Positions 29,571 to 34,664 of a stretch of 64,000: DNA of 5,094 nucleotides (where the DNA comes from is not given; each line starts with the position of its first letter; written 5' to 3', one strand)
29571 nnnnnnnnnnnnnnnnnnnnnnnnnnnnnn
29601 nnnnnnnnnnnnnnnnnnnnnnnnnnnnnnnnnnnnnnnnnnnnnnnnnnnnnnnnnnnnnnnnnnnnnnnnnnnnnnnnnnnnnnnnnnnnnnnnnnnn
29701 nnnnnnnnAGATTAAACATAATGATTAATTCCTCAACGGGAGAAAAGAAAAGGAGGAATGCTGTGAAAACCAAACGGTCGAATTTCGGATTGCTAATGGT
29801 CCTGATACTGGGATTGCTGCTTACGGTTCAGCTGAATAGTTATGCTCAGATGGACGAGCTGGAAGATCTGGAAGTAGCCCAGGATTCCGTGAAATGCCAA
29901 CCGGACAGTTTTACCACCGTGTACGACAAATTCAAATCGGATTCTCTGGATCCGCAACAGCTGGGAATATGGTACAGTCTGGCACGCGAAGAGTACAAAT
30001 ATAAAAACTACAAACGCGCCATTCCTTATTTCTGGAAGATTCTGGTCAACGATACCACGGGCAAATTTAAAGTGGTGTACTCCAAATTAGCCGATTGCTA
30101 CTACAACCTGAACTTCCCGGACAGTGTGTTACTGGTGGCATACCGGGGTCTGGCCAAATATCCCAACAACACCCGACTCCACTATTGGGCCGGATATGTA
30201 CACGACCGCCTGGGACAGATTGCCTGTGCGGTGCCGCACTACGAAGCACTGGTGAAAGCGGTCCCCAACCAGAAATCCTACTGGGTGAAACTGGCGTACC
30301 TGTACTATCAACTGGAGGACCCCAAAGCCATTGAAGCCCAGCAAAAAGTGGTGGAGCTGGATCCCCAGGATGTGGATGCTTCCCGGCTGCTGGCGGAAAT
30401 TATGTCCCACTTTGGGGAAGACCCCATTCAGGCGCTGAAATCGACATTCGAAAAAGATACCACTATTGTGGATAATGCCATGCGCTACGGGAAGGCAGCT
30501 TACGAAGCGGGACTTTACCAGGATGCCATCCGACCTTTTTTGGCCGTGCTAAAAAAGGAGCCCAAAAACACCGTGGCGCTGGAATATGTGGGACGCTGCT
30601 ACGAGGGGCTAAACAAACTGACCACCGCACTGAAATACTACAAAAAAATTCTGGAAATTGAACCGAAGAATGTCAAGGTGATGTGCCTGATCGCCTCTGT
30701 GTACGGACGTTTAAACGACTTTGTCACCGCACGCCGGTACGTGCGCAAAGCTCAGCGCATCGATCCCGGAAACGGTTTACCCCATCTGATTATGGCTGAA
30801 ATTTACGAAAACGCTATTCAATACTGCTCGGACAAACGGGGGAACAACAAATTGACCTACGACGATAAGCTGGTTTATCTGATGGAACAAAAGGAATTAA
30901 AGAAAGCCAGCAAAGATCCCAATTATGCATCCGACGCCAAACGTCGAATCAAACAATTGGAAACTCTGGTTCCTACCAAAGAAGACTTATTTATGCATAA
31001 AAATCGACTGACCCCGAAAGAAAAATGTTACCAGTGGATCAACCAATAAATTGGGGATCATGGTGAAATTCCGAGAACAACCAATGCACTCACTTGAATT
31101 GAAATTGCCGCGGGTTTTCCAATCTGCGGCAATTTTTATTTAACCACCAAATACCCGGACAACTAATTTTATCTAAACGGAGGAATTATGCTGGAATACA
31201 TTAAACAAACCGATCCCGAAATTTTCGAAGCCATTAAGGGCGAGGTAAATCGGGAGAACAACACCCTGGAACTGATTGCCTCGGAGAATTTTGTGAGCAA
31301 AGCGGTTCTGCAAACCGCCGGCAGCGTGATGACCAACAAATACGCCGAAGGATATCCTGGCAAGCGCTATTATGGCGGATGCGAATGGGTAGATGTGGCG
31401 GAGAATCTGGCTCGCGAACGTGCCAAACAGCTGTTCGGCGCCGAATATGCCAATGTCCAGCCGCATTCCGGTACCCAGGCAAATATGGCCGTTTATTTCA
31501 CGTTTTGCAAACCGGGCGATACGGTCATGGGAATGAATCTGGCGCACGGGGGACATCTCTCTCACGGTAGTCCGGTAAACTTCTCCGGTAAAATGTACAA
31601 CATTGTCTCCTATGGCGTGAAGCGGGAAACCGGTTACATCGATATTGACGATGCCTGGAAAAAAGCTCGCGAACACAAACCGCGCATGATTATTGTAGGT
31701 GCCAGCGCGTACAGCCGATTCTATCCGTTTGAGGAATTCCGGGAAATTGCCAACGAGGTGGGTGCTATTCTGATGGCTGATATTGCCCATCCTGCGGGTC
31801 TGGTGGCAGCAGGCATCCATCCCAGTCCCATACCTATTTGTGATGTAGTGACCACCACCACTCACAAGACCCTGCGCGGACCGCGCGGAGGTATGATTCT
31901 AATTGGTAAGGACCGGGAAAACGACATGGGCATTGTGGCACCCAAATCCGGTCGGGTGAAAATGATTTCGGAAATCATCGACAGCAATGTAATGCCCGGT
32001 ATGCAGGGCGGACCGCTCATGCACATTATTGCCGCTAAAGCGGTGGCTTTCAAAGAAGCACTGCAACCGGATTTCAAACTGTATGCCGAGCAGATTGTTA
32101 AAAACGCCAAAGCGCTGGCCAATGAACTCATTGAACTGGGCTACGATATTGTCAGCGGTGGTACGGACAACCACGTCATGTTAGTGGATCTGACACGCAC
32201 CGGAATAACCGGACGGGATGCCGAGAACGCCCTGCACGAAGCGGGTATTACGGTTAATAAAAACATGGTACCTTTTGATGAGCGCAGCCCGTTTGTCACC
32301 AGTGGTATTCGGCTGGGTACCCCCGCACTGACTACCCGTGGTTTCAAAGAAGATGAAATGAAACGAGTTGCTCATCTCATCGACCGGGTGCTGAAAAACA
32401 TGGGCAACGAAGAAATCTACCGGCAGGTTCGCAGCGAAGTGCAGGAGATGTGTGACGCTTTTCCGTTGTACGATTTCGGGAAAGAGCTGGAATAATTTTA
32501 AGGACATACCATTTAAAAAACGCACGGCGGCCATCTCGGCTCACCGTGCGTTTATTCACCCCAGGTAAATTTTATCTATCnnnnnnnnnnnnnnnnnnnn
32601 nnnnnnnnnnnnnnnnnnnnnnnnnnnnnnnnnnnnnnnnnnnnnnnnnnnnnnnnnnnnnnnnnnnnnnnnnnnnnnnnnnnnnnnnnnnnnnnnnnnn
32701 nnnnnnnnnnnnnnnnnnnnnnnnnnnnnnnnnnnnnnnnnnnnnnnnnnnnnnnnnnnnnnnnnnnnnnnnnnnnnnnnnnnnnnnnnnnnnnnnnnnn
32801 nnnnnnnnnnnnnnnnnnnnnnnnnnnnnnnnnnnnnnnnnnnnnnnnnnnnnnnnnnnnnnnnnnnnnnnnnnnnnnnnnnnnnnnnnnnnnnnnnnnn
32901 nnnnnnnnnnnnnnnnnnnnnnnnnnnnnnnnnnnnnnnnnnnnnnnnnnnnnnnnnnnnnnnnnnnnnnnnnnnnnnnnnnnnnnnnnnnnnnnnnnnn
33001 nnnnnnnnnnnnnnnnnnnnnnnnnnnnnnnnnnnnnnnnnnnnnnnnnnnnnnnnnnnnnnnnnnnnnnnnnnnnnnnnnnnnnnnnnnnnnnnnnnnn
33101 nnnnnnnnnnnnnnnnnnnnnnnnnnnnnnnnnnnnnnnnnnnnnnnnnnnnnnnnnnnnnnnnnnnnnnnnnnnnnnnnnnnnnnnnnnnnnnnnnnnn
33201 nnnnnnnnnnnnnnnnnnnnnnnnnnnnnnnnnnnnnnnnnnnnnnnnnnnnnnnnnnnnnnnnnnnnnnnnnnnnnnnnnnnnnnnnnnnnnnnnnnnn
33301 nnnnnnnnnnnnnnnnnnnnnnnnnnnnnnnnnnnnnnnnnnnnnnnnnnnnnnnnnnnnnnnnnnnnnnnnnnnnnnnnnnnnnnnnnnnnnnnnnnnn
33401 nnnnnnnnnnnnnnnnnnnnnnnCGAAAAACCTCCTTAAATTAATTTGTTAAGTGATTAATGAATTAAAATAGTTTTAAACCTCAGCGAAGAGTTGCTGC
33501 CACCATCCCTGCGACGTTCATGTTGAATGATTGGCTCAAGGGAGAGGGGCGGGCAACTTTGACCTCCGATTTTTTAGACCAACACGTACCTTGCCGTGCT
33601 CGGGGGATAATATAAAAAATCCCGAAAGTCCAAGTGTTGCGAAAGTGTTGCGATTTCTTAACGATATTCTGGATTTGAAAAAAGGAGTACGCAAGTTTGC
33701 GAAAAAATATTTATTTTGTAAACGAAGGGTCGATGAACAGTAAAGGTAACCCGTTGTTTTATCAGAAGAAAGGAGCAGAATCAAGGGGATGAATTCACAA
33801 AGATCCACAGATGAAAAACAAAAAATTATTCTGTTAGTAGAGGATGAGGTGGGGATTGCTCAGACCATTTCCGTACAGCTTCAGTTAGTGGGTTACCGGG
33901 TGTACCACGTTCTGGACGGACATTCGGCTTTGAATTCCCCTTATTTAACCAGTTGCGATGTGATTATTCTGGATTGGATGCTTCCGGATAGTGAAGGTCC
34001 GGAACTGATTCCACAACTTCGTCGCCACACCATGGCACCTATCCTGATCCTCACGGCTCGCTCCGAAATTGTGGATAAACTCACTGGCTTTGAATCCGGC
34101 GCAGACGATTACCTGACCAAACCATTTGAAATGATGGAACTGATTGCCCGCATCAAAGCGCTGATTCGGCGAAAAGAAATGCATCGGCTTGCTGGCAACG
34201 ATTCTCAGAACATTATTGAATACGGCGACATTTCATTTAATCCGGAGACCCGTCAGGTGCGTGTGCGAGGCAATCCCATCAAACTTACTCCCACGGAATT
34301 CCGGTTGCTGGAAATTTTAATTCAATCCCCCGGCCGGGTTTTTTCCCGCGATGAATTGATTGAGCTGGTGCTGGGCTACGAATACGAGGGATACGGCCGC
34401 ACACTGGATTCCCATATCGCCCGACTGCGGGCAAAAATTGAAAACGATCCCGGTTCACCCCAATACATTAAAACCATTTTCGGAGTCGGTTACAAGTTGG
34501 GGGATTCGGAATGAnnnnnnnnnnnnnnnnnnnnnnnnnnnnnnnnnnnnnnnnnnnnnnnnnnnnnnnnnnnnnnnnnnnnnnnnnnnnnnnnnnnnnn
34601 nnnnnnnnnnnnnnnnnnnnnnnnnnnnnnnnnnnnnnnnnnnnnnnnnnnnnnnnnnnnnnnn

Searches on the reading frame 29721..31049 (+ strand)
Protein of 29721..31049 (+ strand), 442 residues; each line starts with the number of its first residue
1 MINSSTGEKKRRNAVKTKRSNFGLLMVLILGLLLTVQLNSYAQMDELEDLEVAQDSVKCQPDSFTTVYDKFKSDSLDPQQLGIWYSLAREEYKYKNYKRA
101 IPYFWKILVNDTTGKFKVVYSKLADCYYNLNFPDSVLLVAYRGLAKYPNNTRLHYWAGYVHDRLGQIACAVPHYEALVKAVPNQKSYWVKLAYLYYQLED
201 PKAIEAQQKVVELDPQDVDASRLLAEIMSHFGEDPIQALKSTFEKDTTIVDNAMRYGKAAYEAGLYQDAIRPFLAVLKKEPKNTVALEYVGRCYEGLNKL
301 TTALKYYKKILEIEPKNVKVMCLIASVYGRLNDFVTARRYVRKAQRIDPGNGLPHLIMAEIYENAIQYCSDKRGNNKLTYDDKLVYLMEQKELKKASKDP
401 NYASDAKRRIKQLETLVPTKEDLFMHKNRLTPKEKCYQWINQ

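Call 58: search_protein_families(library=pfam, proteins=[window:29721-31049:+], max_evalue=0.0001)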
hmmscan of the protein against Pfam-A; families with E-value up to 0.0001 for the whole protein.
window:29721-31049:+ (442 aa): 13 families
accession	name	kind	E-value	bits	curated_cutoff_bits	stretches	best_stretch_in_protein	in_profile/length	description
PF13428.12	TPR_14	-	5.7e-21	73.3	23.5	0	152-194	2-44/44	Tetratricopeptide repeat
PF13431.12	TPR_17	-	4e-19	67.7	24.4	0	306-338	1-33/34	Tetratricopeptide repeat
PF07719.23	TPR_2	-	1.9e-16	59.2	27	0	286-317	3-34/34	Tetratricopeptide repeat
PF13432.12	TPR_16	-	1.4e-15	57.9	32.7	1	257-316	4-63/65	Tetratricopeptide repeat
PF13181.12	TPR_8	-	4.9e-15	54.8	25.7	0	291-317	8-34/34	Tetratricopeptide repeat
PF14559.12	TPR_19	-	2.3e-14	53.9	25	0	299-360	6-67/68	Tetratricopeptide repeat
PF00515.34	TPR_1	-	7.2e-11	41.9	27.8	0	291-317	8-34/34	Tetratricopeptide repeat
PF12895.13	ANAPC3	-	7.6e-10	39.4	27.2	0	165-226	3-64/82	Anaphase-promoting complex, cyclosome, subunit 3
PF23914.1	TPR_CcmH_CycH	-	1.5e-09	38.4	42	0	181-283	46-154/158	Cytochrome c-type biogenesis protein H TPR domain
PF13174.12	TPR_6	-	6.8e-09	36.2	26.3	0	286-316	2-32/33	Tetratricopeptide repeat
PF14853.12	Fis1_TPR_C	-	2.1e-07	31.5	25.3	0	297-320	14-37/53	Fis1 C-terminal tetratricopeptide repeat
PF13424.12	TPR_12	-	8.6e-07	29.5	30.1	0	287-348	6-75/77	Tetratricopeptide repeat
PF24575.1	TPR_Slam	-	1.7e-05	25.6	35.2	0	136-199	33-95/104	Surface lipoprotein assembly modifier, N-terminal TPR repeats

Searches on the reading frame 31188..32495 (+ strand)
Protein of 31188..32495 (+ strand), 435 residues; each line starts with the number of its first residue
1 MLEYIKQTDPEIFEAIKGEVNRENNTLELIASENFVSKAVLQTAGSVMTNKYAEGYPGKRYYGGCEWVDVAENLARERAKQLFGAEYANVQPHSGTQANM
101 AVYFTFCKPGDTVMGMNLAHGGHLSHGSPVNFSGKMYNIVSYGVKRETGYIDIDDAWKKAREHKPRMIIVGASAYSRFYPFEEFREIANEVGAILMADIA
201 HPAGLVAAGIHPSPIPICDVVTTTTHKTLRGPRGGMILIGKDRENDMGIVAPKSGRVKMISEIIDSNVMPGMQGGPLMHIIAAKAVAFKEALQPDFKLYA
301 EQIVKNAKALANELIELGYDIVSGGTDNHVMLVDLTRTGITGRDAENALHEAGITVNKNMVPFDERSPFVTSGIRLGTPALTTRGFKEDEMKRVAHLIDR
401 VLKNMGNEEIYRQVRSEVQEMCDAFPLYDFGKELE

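Call 58: search_protein_families(library=pfam, proteins=[window:31188-32495:+], max_evalue=0.0001)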
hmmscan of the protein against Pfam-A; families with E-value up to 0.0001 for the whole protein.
window:31188-32495:+ (435 aa): 2 families
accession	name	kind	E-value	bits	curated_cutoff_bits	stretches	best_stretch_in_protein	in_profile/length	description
PF00464.25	SHMT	-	1.4e-172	574.2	27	1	5-398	1-399/399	Serine hydroxymethyltransferase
PF01212.27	Beta_elim_lyase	-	2.4e-09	37.4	27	1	75-355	37-271/288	Beta-eliminating lyase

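Call 76: find_homologous_proteins(query=window:31188-32492:+, max_evalue=1e-100)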
Query window:31188-32492:+ (435 aa): 8000 proteins with E <= 1e-100 among 8000 candidates; the best 120 are listed.
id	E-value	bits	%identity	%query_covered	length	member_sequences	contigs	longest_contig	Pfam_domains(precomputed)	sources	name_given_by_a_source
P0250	2.1e-293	991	100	100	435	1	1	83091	PF00464.26,PF01212.28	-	-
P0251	3.6e-292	986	100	100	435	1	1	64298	PF00464.26,PF01212.28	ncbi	-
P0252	2.4e-284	961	96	100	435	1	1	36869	PF00464.26,PF00155.28,PF01212.28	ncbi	-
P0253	3.2e-284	960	96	100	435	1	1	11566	PF00464.26,PF00155.28,PF01212.28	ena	-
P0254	8.5e-284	959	96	100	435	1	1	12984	PF00464.26,PF00155.28,PF01212.28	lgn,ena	-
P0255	8.5e-284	959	96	100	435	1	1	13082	PF00464.26,PF00155.28,PF01212.28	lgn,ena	-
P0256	1.6e-283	958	96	100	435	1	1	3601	PF00464.26,PF00155.28,PF01212.28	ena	-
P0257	7.4e-272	920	92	100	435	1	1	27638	PF00464.26,PF00155.28,PF01212.28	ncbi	-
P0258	2.4e-269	911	89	100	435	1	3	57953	PF00464.26,PF00155.28,PF01212.28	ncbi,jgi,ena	-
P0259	7.8e-269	910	90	100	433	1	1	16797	PF00464.26,PF00155.28,PF01212.28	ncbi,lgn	-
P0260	1.1e-268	909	90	100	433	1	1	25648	PF00464.26,PF00155.28,PF01212.28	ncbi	-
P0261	4.1e-268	907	89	100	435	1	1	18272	PF00464.26,PF00155.28,PF01212.28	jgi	-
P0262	1.5e-267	905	90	100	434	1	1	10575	PF00464.26,PF00155.28,PF01212.28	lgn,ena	-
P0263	6.8e-263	890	87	100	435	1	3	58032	PF00464.26,PF00155.28,PF01212.28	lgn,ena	-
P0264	3.0e-262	888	88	100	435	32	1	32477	PF00464.26,PF00155.28,PF01212.28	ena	-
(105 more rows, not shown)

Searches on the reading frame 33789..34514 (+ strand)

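Call 58: search_protein_families(library=pfam, proteins=[window:33789-34514:+], max_evalue=0.0001)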
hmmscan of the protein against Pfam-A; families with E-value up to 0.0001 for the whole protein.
window:33789-34514:+ (241 aa): 2 families
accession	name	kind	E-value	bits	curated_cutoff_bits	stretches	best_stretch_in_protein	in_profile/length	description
PF00486.34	Trans_reg_C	-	4.2e-28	97.7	26.2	1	161-237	1-77/77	Transcriptional regulatory protein, C terminal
PF00072.30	Response_reg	-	4.1e-22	78.9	30.2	1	14-123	1-111/111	Response regulator receiver domain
